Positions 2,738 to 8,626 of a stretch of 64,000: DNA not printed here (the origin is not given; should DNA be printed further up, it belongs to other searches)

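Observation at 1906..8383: Possible cohesin-dockerin docking pair: a dockerin-tailed giant LRR/Ig-repeat protein next to an LPQTG-anchored cohesin-like protein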

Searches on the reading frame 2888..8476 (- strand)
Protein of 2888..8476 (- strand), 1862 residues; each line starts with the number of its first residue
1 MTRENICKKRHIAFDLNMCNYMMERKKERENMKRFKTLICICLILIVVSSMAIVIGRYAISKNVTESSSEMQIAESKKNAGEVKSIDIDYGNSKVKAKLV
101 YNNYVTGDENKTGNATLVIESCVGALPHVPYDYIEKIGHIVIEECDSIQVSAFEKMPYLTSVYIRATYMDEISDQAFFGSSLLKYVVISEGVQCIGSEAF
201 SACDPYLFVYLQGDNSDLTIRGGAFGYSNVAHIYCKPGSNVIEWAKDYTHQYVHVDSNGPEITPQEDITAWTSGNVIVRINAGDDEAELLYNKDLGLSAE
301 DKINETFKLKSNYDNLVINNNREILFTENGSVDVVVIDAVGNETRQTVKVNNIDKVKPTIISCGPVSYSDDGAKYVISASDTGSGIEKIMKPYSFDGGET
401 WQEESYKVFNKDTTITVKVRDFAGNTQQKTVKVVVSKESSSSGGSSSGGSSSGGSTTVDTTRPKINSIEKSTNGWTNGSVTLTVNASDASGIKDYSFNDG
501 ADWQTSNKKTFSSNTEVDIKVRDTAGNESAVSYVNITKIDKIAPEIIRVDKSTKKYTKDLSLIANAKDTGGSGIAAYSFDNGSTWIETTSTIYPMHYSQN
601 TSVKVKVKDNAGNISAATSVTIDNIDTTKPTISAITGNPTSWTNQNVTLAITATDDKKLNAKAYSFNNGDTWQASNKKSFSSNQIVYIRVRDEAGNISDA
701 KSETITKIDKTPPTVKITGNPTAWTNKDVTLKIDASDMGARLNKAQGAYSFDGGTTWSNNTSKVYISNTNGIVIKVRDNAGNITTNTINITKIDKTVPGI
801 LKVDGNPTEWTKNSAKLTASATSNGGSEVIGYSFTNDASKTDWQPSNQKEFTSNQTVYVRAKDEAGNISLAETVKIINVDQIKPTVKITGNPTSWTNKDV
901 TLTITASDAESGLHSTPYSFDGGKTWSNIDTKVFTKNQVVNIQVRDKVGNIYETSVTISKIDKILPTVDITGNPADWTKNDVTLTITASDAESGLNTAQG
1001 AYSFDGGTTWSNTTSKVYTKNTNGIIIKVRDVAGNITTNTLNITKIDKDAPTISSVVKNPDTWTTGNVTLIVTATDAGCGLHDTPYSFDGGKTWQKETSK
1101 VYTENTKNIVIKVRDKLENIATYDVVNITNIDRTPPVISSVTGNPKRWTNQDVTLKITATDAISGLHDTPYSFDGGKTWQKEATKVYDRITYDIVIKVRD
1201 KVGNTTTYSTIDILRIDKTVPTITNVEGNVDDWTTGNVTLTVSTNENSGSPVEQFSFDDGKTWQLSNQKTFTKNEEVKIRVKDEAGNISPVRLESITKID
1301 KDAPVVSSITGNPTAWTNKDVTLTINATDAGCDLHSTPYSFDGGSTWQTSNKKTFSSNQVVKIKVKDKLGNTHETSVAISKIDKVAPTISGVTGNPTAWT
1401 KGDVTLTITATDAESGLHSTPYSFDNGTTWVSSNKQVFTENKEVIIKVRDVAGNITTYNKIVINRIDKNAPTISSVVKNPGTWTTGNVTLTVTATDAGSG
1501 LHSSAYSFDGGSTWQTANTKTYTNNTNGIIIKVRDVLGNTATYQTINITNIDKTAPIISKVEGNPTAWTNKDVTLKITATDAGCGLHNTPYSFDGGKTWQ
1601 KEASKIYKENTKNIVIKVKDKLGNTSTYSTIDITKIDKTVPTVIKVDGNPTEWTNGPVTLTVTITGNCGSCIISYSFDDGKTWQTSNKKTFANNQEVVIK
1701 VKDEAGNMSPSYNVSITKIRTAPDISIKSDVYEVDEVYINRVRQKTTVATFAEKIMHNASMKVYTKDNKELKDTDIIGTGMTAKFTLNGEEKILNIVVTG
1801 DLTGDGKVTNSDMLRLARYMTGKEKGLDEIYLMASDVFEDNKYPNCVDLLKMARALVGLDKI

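Call 3: search_protein_families(library=pfam, proteins=[window:2888-8476:-], max_evalue=1)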
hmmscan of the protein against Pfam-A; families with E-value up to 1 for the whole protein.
window:2888-8476:- (1862 aa): 18 families
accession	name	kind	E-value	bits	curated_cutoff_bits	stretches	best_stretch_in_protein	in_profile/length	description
PF03174.19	CHB_HEX_C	-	3.2e-30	104.3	23.6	4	1673-1706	37-70/76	Chitobiase/beta-hexosaminidase C-terminal domain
PF02012.26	BNR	-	3.1e-23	78.3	27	8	1086-1096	2-12/12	BNR/Asp-box repeat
PF21471.3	Reelin_subrepeat-B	-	3e-16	59.8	27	1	1671-1739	60-126/127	Reelin subrepeat B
PF24893.1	DUF7743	-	1.8e-11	44.3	27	3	1130-1167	1-36/120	Domain of unknown function (DUF7743)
PF24316.1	Tli3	-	6.3e-10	39.9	27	0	1573-1612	72-113/129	T6SS Tli3 immunity protein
PF13306.12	LRR_5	-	4.6e-09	36.7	27.7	1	145-235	22-108/127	BspA type Leucine rich repeat region (6 copies)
PF00404.24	Dockerin_1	-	6.8e-06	26.6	22.9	1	1800-1855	2-55/57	Dockerin type I domain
PF13754.12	Big_3_4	-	0.00037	20.8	27.3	0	1663-1708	4-49/106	Domain of unknown function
PF19077.6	Big_13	-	0.00081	20.3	27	0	984-1044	43-99/102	Bacterial Ig-like domain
PF17759.6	tRNA_synthFbeta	-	0.0037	17.2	22.4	1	793-848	1-53/214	Phenylalanyl tRNA synthetase beta chain CLM domain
PF09466.15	Yqai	-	0.012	16.4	20.2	1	242-281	9-49/66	Hypothetical protein Yqai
PF14806.11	Coatomer_b_Cpla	-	0.041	14.3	32.7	1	1744-1802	46-103/128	Coatomer beta subunit appendage platform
PF07372.17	DUF1491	-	0.048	14.4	25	0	1472-1521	18-67/104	Protein of unknown function (DUF1491)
PF02922.24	CBM_48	-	0.064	14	22.4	0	1237-1287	24-74/83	Carbohydrate-binding module 48 (Isoamylase N-terminal domain)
PF24318.1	DUF7490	-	0.077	13.1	27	0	1473-1501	23-50/106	Domain of unknown function (DUF7490)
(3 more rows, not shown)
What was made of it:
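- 3317..7441 (-): Stalk of 16-17 tandem ~84-aa Ig-like repeats, each with an Asp-box (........). Call 3: CHB_HEX_C and BNR.
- Checked: LRR head: LRR_5 at 36.7 bits, cutoff 27.7 (call 3).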

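Call 6: search_protein_families(library=ncbifam, proteins=[window:2888-8476:-], max_evalue=1)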
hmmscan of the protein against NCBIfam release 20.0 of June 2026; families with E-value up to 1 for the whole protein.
window:2888-8476:- (1862 aa): 6 families
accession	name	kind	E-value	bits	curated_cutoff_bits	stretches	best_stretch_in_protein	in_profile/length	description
NF047446.1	barrel_OmpL47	domain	2.3e-60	201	40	13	1569-1634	2-67/68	OmpL47-type beta-barrel domain-containing protein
NF047441.1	Lepto_OmpL47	equivalog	1.5e-21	77.4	250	8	1276-1437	116-291/336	multi-beta-barrel domain surface protein OmpL47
NF052245.1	SorA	equivalog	3.2e-08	32.7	600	2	1540-1602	273-334/396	SorA family sulfite dehydrogenase catalytic subunit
NF002564.0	PRK02190.1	subfamily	0.0088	15.2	302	0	1602-1638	201-237/307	agmatinase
NF038040.1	phero_PhrK_fam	equivalog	0.36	11.1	35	1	48-75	8-35/40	PhrK family phosphatase-inhibitory pheromone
TIGR04245.1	nodulat_NodA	subfamily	0.49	9.9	175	0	1599-1657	126-184/193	NodA family N-acyltransferase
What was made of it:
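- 2888..8383 (-): Gene for the 1831-aa dockerin-tailed giant surface protein (stop codon included). Domains in calls 3 and 6.
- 3317..7441 (-): Call 6: NF047446 OmpL47-type barrel, 13 stretches, E 2e-60.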
